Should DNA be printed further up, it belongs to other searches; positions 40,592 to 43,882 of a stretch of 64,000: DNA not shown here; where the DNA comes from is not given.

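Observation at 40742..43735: Fusion of a surface LRR/NHL-propeller/TPR ectodomain to a Yip1-like five-TM domain, embedded inside an ABC importer operon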

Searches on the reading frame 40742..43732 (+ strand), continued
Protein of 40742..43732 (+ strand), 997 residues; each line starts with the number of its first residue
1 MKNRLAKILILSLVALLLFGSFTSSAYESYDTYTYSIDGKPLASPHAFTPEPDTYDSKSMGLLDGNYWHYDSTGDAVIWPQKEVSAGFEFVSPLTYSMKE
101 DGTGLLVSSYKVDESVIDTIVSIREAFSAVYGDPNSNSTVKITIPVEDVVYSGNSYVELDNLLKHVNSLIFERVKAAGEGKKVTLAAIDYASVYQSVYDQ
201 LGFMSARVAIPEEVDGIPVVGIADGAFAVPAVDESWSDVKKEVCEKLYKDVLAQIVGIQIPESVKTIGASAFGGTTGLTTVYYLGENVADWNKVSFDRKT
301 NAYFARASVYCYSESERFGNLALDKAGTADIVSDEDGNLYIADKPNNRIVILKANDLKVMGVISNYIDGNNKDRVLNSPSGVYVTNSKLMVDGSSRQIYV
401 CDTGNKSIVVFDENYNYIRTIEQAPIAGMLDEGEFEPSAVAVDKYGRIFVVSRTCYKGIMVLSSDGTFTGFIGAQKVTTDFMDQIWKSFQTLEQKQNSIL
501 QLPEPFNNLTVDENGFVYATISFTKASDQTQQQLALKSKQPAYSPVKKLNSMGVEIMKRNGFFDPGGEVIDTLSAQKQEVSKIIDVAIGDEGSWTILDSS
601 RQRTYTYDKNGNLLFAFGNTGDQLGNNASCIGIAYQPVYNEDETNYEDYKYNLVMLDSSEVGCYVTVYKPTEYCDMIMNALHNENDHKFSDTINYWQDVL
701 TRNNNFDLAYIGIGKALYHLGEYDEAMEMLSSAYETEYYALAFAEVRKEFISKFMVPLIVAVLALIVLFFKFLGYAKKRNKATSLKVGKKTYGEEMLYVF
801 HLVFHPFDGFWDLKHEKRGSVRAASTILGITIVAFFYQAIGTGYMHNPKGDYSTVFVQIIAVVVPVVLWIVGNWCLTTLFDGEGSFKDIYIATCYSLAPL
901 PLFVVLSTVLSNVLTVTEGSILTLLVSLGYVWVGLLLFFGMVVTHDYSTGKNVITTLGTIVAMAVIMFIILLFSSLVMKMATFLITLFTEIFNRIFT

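Call 16: search_solved_structures(query=window:40742-43732:+, max_evalue=1)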
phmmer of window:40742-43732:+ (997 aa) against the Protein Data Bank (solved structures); distinct sequences matched with E-value up to 1: 44.
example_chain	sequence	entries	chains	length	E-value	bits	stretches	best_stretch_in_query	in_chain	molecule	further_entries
6d69_A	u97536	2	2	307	4.4e-08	34.5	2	331-473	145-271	NHL Repeat Region of D. melanogaster Thin | Thin, isoform D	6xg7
8bu0_A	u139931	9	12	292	2.9e-06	28.5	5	679-736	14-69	Consensus tetratricopeptide repeat protein | Crystal structure of an 8-repeat consensus TPR superhelix with Zinc. | Monomer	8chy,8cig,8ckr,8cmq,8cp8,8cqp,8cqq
2fo7_A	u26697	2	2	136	0.00035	21.6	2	679-737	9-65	SYNTHETIC CONSENSUS TPR PROTEIN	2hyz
7qrx_A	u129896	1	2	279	0.00042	21.3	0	333-475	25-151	E3 ubiquitin-protein ligase TRIM71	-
9jur_A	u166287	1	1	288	0.00047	21.2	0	333-475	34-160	E3 ubiquitin-protein ligase TRIM71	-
8ch0_A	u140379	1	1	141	0.00055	21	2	678-737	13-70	Consensus tetratricopeptide repeat protein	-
8j72_A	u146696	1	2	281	0.0011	20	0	333-474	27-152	E3 ubiquitin-protein ligase TRIM71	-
6fpt_A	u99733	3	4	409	0.0027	18.7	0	331-475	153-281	E3 ubiquitin-protein ligase TRIM71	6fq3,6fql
4gt6_A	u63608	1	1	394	0.0029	18.6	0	254-298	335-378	Cell surface protein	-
1na0_A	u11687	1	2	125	0.0045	18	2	678-736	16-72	designed protein CTPR3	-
1rwi_B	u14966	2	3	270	0.0069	17.3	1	332-466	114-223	Serine/threonine-protein kinase pknD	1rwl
1na3_A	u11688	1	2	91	0.0086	17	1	678-736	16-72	designed protein CTPR2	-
9qhb_A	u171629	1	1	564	0.0087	17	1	678-736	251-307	Engineered tetratricopeptide repeat protein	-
2avp_A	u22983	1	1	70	0.012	16.6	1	678-736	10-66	synthetic consensus TPR protein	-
7qrw_A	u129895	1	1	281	0.012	16.5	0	385-476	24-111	Isoform 4 of Tripartite motif-containing protein 3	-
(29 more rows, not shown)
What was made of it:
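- On NHL-repeat six-bladed beta-propeller: PDB Thin NHL gives E 4.4e-8 (call 16).
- Checked: PDB 4gt6 gives E 0.003 at aa 254-298 (call 16). PDB consensus TPR gives E 2.9e-6 (call 16).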

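Call 19: find_related_loci(query=A1, collection=genome_contigs, flank=10000)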
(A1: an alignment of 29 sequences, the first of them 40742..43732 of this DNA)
Query A1 (997 aa) in genome_contigs; peptide patterns used: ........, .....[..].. (x = any residue, [..] = any of these).
600 stretches matched a pattern (row limit reached: there are more); 581 encode a relative of the query (tblastn E <= 1e-3); the best 80 are kept; 80 distinct loci.
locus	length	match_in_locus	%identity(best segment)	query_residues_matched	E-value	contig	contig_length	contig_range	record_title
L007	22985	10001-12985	88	1-997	0e+0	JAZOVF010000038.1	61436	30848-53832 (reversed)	MAG: Eubacteriales bacterium isolate T1900045528_YK20190222.MAGScoT_cleanbin_000004 SGB_7712_k141_1677323, whole genome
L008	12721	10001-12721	65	1-903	0e+0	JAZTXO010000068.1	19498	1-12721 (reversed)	MAG: Eubacteriales bacterium isolate T1900045329_YK20190018.MAGScoT_cleanbin_000029 SGB_6500_k141_2190136, whole genome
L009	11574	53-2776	56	1-995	0e+0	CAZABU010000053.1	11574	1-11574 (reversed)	MAG TPA_asm: uncultured Ruminococcus sp. isolate SRP315200_co1_951 genome assembly, contig: NODE_12145_length_11574_cov_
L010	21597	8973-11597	59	1-995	0e+0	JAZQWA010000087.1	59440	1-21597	MAG: Eubacteriales bacterium isolate T1900045166_TC20190160.MAGScoT_cleanbin_000043 SGB_5151_k141_546265, whole genome s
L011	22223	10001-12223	64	1-995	0e+0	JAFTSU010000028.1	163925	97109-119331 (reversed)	MAG: Clostridia bacterium isolate RGIG4117 Roe_deer_Cecum.Co__c2385670, whole genome shotgun sequence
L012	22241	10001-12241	58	1-994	0e+0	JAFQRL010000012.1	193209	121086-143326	MAG: Clostridia bacterium isolate RGIG2083 Goat_Colon-2__c299835, whole genome shotgun sequence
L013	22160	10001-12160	60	4-995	0e+0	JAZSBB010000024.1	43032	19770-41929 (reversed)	MAG: Eubacteriales bacterium isolate T1900044928_TS20190394.MAGScoT_cleanbin_000070 SGB_3406_k141_657576, whole genome s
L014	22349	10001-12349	59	1-995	0e+0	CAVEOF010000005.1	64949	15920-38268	Coriobacteriaceae bacterium isolate H07675-L1_cleanbin_000006 genome assembly, contig: Spades_H07675-L1_contig_285, whol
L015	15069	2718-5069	60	1-995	0e+0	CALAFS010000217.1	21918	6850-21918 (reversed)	MAG TPA_asm: uncultured Clostridia bacterium isolate SRR1747055_bin.21_CONCOCT_v1.1_MAG genome assembly, contig: ERZ8082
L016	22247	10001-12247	58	1-991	0e+0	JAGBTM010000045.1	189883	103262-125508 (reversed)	MAG: Clostridia bacterium isolate RGIG9432 Yak_Cecum-2__c709718, whole genome shotgun sequence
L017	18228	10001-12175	61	1-995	0e+0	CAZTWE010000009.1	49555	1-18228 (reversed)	MAG TPA_asm: uncultured Ruminococcus sp. isolate SRP315200_co1_337 genome assembly, contig: NODE_711_length_49555_cov_25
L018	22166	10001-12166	58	4-995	0e+0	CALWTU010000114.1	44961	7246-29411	MAG: uncultured Clostridia bacterium isolate E19__bin295 genome assembly, contig: E19__k127_2245959, whole genome shotgu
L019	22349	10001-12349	59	1-995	0e+0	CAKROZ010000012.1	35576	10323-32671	MAG: uncultured Eubacteriales bacterium isolate REFINED_METABAT215_TOP10_CONTIGS_1500_ASSEMBLY_K77_MERGED__Hadza_MoBio_h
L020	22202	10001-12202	58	5-995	0e+0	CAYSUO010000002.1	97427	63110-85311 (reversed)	MAG TPA_asm: uncultured Ruminococcus sp. isolate SRP225648_co1_893 genome assembly, contig: NODE_274_length_97427_cov_17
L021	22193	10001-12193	60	1-995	0e+0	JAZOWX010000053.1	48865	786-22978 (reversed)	MAG: Eubacteriales bacterium isolate T1900045517_YK20190211.MAGScoT_cleanbin_000005 SGB_7628_k141_1121897, whole genome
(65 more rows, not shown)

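Call 39: search_dna_similar(query=window:40742-43732:+, collection=plasmids, mode=protein, max_rows=20)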
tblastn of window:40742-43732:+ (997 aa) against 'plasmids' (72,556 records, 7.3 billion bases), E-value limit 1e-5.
Records with a match: 2; places in all: 2; records where one place covers at least 80% of the query: 0.
Best place of each record, by identity: <60% 2.
By first word of the organism name: Butyrivibrio 1; Paenibacillus 1.
By predicted mobility (MOB-suite, as given by PLSDB): non-mobilizable 2.
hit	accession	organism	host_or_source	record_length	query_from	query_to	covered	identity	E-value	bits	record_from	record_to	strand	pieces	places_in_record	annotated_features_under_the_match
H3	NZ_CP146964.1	Butyrivibrio fibrisolvens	Bovinae,Bovine rumen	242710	339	994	63%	33.5%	2e-77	316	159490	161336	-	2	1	NHL repeat-containing protein | YIP1 family protein | DUF5696 domain-containing protein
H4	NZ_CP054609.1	Paenibacillus cellulosilyticus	cell culture,soil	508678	330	994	67%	25.6%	1e-41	174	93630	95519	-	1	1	YIP1 family protein | DUF5696 domain-containing protein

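Call 40: get_annotated_region(hit=H3, flank=12000)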
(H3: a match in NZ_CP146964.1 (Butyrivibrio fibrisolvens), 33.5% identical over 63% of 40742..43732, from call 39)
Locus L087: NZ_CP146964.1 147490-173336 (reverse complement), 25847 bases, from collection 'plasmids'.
description: Butyrivibrio fibrisolvens strain D1 plasmid pNP243, complete sequence
organism: Butyrivibrio fibrisolvens (NCBI taxid 831)
taxonomy: Bacteria; Bacillota; Clostridia; Lachnospirales; Lachnospiraceae; Butyrivibrio; Butyrivibrio fibrisolvens
host: -; source: Bovinae,Bovine rumen; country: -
typing (MOB-suite, as given by PLSDB): non-mobilizable
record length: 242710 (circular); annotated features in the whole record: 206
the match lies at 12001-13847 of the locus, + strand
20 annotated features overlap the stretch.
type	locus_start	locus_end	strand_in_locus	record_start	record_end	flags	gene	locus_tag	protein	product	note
CDS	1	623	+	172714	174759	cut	-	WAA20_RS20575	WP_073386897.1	UvrD-helicase domain-containing protein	-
CDS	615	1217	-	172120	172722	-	-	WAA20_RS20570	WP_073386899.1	hypothetical protein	-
CDS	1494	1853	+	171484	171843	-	-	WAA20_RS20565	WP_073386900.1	hypothetical protein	-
CDS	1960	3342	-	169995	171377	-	-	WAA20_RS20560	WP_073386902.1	response regulator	GO:0000160 - phosphorelay signal transduction system [Evidence IEA]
CDS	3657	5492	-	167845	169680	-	-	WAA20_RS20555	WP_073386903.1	histidine kinase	GO:0000160 - phosphorelay signal transduction system [Evidence IEA]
CDS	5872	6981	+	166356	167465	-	-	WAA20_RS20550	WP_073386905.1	glycoside hydrolase family 43 protein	-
CDS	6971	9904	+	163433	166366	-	-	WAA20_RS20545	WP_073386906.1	extracellular solute-binding protein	-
CDS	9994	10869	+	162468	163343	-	-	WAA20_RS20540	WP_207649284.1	sugar ABC transporter permease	-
CDS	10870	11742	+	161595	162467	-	-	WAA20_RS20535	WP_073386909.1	carbohydrate ABC transporter permease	GO:0008643 - carbohydrate transport [Evidence IEA]; GO:0055085 - transmembrane transport [Evidence IEA]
CDS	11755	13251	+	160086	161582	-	-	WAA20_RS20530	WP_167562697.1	NHL repeat-containing protein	-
CDS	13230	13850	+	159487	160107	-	-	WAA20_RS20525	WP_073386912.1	YIP1 family protein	-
CDS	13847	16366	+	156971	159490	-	-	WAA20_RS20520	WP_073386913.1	DUF5696 domain-containing protein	-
CDS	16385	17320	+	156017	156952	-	-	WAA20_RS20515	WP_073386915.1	sugar ABC transporter permease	-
CDS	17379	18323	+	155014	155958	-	-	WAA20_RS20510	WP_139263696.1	carbohydrate ABC transporter permease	GO:0008643 - carbohydrate transport [Evidence IEA]; GO:0055085 - transmembrane transport [Evidence IEA]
CDS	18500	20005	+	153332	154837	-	-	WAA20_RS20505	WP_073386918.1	extracellular solute-binding protein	-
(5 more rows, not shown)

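Call 41: get_annotated_region(hit=H4, flank=12000)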
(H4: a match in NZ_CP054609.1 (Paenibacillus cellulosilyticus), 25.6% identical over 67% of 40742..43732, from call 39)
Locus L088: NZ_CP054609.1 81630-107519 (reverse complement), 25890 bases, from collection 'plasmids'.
description: Paenibacillus cellulosilyticus strain KACC 14175 plasmid unnamed1, complete sequence
organism: Paenibacillus cellulosilyticus (NCBI taxid 375489)
taxonomy: Bacteria; Bacillota; Bacilli; Bacillales; Paenibacillaceae; Paenibacillus; Paenibacillus cellulosilyticus
host: -; source: cell culture,soil; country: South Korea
typing (MOB-suite, as given by PLSDB): non-mobilizable
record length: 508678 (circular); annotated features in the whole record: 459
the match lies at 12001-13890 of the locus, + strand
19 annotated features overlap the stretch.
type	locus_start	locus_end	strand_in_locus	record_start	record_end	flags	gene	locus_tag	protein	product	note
CDS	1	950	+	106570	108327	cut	-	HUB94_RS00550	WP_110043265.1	DAK2 domain-containing protein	-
CDS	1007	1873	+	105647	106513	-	-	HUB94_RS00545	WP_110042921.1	DegV family protein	-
CDS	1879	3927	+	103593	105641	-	recG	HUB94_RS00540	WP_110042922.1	ATP-dependent DNA helicase RecG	GO:0006310 - DNA recombination [Evidence IEA]; GO:0006281 - DNA repair [Evidence IEA]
CDS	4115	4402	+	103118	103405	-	-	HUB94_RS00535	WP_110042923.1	stage VI sporulation protein F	-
CDS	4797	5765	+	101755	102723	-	-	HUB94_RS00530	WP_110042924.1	aldo/keto reductase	-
CDS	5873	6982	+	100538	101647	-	ugpC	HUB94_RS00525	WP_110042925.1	sn-glycerol-3-phosphate ABC transporter ATP-binding protein UgpC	-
CDS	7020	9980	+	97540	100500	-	-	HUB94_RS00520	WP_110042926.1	extracellular solute-binding protein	-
CDS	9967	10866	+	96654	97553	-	-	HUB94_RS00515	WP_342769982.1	sugar ABC transporter permease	-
CDS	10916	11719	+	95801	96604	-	-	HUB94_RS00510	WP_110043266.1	carbohydrate ABC transporter permease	GO:0008643 - carbohydrate transport [Evidence IEA]; GO:0055085 - transmembrane transport [Evidence IEA]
CDS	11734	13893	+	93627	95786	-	-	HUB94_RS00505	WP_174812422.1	YIP1 family protein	-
CDS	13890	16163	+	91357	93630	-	-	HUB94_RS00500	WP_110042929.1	DUF5696 domain-containing protein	-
CDS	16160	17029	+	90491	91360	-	-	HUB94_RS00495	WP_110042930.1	sugar ABC transporter permease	-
CDS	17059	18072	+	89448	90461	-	-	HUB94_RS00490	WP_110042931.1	carbohydrate ABC transporter permease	GO:0008643 - carbohydrate transport [Evidence IEA]; GO:0055085 - transmembrane transport [Evidence IEA]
CDS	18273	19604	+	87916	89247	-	-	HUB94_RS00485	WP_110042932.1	LLM class flavin-dependent oxidoreductase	-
CDS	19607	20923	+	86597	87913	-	-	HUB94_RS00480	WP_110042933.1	LLM class flavin-dependent oxidoreductase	-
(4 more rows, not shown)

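Call 42: predict_structure(alignment_id=A1)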
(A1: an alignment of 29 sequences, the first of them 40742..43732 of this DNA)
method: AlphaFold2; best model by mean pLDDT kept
length: 997 residues; sequences in the alignment: 29
mean_pLDDT: 74.1   pTM: 0.56
mean pLDDT of the five models: 74.1, 73.2, 69.8, 68.0, 67.1
residues with pLDDT >= 90: 120; 70-90: 552; 50-70: 231; < 50: 94
segments of 3 or more residues with pLDDT < 50: 15-42, 81-85, 476-482, 558-561, 567-575, 620-624, 735-751, 843-852, 994-997
pLDDT, mean of each block of 10 residues (from residue 1): 55 49 33 35 65 85 77 71 57 89 90 85 83 65 80 80 87 78 75 80 83 91 91 86 89 91 92 91 87 89 87 69 78 92 89 87 79 82 89 89 91 88 68 84 91 86 84 55 54 55 84 87 83 70 77 55 53 54 87 84 77 67 57 86 59 86 85 82 82 80 65 73 63 47 39 58 70 71 61 74 80 70 81 74 46 60 77 74 75 85 75 57 73 78 69 72 71 59 64 50
secondary structure, 60 per line:
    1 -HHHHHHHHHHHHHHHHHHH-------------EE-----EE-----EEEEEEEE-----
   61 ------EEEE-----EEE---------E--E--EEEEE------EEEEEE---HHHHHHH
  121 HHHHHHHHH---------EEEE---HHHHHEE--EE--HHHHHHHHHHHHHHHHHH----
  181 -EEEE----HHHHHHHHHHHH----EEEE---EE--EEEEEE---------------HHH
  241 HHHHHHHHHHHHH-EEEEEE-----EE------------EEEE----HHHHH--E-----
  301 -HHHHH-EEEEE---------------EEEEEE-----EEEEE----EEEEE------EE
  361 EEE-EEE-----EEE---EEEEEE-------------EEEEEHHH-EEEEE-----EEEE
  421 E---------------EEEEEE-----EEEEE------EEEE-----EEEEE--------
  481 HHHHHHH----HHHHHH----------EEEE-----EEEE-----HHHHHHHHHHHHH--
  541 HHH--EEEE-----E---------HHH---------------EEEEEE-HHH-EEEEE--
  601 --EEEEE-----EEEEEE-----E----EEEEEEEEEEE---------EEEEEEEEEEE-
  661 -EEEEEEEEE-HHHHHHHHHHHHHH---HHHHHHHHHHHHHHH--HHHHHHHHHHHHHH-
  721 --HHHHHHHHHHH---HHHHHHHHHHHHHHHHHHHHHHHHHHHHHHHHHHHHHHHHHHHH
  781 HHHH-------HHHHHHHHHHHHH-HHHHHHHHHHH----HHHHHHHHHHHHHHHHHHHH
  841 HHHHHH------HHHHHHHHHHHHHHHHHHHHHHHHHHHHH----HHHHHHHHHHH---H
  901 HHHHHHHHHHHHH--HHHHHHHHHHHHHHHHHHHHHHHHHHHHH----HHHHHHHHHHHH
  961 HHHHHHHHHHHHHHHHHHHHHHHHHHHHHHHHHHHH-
elements in order (helices of 4 or more, strands of 3 or more residues): H2-20 E48-55 E67-70 E76-78 E94-98 E105-110 H114-129 E139-142 H146-150 H159-176 E182-185 H190-201 E206-209 E217-222 H238-253 E255-260 E280-283 H288-292 H302-306 E308-312 E328-333 E339-343 E348-352 E359-363 E365-367 E373-375 E379-384 E398-402 E407-411 E417-421 E437-442 E448-452 E459-462 E468-472 H481-487 H492-497 E508-511 E517-520 H526-538 E546-549 E583-588 E594-598 E603-607 E613-618 E629-639 E649-659 E662-670 H672-685 H689-703 H706-719 H723-733 H737-784 H792-804 H806-816 H821-846 H853-881 H886-896 H900-913 H916-944 H949-996
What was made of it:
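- On Yip1 domain family (Pfam PF04893): AF2 helices at 821-846, 853-881, 886-913, 916-944 and 949-996 (call 42).
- Checked: The AF2 model shows a confident alternating beta/alpha domain at aa 45-320 (call 42). AF2 places four helices at aa 672-733 (call 42).
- The AF2 model has pTM 0.56, so the arrangement between domains is unreliable (call 42).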
